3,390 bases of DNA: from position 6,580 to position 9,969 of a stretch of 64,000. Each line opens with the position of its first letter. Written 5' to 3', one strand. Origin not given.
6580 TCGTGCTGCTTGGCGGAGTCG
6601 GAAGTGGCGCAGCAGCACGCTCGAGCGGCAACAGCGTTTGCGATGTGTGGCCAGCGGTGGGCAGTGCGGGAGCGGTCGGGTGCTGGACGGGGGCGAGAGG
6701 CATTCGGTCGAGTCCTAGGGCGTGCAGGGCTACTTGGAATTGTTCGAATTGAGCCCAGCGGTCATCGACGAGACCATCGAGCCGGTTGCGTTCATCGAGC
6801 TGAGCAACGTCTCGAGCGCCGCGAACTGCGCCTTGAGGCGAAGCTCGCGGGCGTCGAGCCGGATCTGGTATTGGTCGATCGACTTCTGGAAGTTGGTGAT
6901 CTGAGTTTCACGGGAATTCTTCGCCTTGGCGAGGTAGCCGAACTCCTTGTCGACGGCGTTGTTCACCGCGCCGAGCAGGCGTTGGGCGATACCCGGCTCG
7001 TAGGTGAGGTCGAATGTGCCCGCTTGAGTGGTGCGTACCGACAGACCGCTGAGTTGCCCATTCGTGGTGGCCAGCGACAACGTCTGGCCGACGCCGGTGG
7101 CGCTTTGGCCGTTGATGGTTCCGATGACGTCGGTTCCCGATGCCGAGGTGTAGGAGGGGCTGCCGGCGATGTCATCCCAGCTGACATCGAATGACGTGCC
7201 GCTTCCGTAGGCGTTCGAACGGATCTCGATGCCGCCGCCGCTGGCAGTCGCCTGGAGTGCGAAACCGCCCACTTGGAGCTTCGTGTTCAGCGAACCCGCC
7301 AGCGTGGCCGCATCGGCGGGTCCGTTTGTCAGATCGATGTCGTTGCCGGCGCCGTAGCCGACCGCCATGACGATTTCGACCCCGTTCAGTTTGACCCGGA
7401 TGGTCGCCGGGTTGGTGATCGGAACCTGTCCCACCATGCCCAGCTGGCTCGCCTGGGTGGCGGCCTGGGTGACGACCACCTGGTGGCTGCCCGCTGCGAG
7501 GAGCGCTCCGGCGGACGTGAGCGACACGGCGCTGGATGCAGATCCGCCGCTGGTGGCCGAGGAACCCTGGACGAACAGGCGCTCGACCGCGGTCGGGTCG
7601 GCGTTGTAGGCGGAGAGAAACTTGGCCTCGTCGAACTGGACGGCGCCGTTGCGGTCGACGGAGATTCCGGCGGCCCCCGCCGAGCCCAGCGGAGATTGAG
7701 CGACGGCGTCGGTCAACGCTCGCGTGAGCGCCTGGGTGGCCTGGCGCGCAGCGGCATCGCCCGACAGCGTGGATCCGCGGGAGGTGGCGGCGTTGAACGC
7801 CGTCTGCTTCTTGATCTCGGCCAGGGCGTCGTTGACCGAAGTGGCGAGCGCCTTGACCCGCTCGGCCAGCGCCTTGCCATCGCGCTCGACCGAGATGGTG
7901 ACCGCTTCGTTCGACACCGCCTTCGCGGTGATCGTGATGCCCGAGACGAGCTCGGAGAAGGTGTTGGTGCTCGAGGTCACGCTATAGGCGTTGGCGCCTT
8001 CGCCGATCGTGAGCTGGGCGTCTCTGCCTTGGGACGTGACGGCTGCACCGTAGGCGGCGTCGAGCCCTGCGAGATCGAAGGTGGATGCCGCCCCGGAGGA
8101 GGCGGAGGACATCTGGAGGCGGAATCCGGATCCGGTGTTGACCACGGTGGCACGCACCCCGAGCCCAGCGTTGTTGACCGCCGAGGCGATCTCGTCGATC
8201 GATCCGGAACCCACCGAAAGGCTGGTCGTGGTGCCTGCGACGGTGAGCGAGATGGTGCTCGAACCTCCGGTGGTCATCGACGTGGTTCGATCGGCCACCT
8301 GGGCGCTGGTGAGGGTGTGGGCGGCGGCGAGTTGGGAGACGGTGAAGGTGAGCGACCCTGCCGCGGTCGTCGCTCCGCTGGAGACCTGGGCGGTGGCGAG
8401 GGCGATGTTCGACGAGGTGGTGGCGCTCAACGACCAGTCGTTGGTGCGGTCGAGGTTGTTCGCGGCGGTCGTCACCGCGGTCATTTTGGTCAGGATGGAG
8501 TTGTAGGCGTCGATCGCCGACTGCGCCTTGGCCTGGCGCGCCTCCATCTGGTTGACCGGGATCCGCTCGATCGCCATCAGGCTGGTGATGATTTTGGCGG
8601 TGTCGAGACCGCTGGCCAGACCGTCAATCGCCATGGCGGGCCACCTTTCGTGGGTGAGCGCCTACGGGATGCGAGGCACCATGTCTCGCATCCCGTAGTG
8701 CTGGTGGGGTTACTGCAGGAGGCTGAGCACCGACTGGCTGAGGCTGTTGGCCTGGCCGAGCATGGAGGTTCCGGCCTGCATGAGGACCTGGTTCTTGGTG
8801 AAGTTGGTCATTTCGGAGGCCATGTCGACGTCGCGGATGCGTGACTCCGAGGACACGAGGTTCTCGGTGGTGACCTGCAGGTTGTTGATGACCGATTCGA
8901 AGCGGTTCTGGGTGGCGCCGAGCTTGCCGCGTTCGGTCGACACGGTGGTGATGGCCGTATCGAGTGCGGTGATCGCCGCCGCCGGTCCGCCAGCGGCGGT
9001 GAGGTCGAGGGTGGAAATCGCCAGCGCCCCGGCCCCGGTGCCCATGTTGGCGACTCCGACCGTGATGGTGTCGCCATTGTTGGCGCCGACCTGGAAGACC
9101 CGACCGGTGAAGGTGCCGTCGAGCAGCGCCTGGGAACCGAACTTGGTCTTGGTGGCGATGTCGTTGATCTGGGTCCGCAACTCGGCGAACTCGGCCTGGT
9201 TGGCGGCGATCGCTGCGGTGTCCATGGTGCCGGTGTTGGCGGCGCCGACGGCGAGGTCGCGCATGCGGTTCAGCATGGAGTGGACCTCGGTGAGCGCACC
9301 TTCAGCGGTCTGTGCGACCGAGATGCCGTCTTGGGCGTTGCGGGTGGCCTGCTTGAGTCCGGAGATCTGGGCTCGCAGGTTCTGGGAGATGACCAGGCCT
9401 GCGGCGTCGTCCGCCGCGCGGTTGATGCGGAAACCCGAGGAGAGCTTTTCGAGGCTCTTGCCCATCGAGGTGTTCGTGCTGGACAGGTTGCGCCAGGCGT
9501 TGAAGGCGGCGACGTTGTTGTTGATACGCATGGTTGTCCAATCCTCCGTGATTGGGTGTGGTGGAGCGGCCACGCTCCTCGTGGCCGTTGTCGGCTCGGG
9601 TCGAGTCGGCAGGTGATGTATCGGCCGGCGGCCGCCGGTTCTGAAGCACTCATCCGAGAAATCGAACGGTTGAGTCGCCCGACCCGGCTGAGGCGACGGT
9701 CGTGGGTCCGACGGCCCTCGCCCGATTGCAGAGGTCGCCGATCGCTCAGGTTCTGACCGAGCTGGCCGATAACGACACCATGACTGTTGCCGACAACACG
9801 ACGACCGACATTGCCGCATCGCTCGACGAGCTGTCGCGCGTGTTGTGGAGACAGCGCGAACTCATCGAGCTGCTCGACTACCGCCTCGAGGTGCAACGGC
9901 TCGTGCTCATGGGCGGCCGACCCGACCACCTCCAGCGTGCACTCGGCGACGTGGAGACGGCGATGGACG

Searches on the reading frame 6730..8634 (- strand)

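Call 30: search_protein_families(library=pfam, proteins=[window:6730-8634:-], max_evalue=0.00001)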
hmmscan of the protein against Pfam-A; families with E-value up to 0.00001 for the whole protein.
window:6730-8634:- (634 aa): 2 families
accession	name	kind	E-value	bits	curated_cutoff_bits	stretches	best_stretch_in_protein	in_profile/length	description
PF07195.17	FliD_C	-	2.7e-32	112.5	25.4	2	203-364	1-168/236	Flagellar hook-associated protein 2 C-terminus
PF02465.23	FliD_N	-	6.3e-19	68.9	24.8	1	8-106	1-97/97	Flagellar hook-associated protein 2 N-terminus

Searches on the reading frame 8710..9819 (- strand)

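Call 30: search_protein_families(library=pfam, proteins=[window:8710-9819:-], max_evalue=0.00001)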
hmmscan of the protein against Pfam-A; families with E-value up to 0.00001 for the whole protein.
window:8710-9819:- (369 aa): 2 families
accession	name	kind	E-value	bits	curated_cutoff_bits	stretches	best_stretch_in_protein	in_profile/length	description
PF00669.25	Flagellin_N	-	2.4e-39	135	26.6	1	99-238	1-139/139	Bacterial flagellin N-terminal helical region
PF00700.27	Flagellin_C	-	3.4e-29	101.4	23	1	283-368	1-86/86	Bacterial flagellin C-terminal helical region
